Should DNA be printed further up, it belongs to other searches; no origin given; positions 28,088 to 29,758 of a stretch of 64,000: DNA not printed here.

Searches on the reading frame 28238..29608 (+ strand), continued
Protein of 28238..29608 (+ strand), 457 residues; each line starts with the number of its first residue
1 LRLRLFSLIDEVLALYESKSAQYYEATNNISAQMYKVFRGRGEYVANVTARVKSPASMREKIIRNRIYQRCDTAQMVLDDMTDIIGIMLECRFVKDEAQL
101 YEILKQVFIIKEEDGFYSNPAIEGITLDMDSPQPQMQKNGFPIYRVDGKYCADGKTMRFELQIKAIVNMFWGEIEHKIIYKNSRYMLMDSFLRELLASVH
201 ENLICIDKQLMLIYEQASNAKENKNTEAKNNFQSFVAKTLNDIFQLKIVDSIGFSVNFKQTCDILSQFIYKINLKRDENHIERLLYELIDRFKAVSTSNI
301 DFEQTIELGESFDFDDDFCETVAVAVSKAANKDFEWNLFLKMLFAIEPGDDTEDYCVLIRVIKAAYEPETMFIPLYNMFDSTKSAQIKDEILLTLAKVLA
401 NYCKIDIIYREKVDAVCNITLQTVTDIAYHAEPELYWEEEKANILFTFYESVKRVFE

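Call 45: find_encoding_contigs(protein=P0003, flank=5000, max_places=4)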
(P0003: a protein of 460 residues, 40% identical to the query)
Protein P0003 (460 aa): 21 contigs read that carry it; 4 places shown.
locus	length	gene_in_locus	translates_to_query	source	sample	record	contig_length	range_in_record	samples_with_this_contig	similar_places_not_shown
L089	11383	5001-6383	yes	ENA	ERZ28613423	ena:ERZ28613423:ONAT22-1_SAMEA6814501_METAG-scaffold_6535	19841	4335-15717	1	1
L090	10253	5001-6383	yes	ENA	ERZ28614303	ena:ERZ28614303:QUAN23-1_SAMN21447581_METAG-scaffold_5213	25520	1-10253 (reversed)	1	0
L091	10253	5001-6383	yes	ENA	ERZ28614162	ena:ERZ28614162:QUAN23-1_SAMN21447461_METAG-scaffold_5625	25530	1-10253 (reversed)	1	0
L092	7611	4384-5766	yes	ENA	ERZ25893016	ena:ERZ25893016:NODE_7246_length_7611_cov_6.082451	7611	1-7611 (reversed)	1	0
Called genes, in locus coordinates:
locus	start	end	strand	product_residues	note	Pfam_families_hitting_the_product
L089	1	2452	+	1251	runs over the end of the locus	PF18072:FGAR-AT_linker, PF02769:AIRS_C, PF13507:GATase_5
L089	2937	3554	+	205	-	PF00485:PRK, PF13238:AAA_18 (weak)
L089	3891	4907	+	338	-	PF03590:AsnA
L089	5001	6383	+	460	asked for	PF04607:RelA_SpoT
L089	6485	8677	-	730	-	PF00912:Transgly, PF00905:Transpeptidase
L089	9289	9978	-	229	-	PF00027:cNMP_binding, PF13545:HTH_Crp_2 (weak)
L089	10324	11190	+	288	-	PF12710:HAD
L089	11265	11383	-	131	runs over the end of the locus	PF04205:FMN_bind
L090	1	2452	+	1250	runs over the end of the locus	PF18072:FGAR-AT_linker, PF02769:AIRS_C, PF13507:GATase_5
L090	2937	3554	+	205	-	PF00485:PRK, PF13238:AAA_18 (weak)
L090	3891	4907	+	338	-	PF03590:AsnA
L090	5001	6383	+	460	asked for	PF04607:RelA_SpoT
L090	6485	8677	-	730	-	PF00912:Transgly, PF00905:Transpeptidase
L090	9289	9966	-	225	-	PF00027:cNMP_binding, PF13545:HTH_Crp_2 (weak)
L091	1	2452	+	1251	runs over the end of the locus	PF18072:FGAR-AT_linker, PF02769:AIRS_C, PF13507:GATase_5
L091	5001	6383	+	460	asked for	PF04607:RelA_SpoT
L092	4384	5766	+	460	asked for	PF04607:RelA_SpoT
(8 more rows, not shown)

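Call 56: search_solved_structures(query=A1, max_evalue=1, show_alignments=1)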
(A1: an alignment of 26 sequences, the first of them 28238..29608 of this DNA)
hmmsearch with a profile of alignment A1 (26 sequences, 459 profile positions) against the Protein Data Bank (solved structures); distinct sequences matched with E-value up to 1: 8.
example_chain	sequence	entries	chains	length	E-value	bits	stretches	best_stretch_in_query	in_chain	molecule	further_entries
6fgk_A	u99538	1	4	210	6.7e-11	44.8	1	43-185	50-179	GTP pyrophosphokinase YwaC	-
2be3_A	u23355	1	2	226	2.1e-09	39.9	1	38-182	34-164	GTP pyrophosphokinase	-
3l9d_A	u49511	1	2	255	2.4e-09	39.7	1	42-186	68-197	Putative GTP pyrophosphokinase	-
5f2v_V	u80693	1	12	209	3.8e-09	39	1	23-183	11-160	GTP pyrophosphokinase YjbM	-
5ded_D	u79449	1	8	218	4.4e-09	38.8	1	23-183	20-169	GTP pyrophosphokinase YjbM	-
6ewz_A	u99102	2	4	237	4.8e-09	38.7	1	30-220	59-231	GTP pyrophosphokinase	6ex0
5dec_A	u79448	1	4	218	4.8e-09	38.7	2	152-183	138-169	GTP pyrophosphokinase YjbM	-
6fgj_A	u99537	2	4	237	6.6e-09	38.3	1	30-217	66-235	GTP pyrophosphokinase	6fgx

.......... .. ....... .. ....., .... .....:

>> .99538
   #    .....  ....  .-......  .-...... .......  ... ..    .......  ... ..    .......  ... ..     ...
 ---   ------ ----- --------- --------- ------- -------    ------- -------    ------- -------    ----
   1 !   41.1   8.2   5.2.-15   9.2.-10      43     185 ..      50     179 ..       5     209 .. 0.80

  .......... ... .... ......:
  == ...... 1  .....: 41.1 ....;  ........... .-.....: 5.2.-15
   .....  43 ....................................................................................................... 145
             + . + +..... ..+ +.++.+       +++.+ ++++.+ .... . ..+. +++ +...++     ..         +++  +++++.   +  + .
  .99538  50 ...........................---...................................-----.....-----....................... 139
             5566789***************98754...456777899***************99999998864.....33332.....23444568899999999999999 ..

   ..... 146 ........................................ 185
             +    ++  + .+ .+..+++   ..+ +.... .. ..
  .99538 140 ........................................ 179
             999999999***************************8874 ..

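Call 69: search_protein_families(library=phrogs, proteins=[window:28238-29608:+], max_evalue=0.01)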
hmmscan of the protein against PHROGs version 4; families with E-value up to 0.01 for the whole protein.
window:28238-29608:+ (457 aa): 1 family
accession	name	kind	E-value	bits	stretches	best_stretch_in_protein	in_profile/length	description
phrog_9640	-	unknown function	3.2e-09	37.5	1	10-232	5-219/365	-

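Call 81: search_protein_families(library=padloc, alignment_id=A1, max_evalue=0.01)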
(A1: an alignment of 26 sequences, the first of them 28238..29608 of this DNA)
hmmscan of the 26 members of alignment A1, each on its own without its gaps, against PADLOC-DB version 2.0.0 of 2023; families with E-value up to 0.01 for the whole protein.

A. member 1, window:28238-29608:+ (457 aa): 0 families

B. families by the number of members that match (of 26 scanned): 0 families
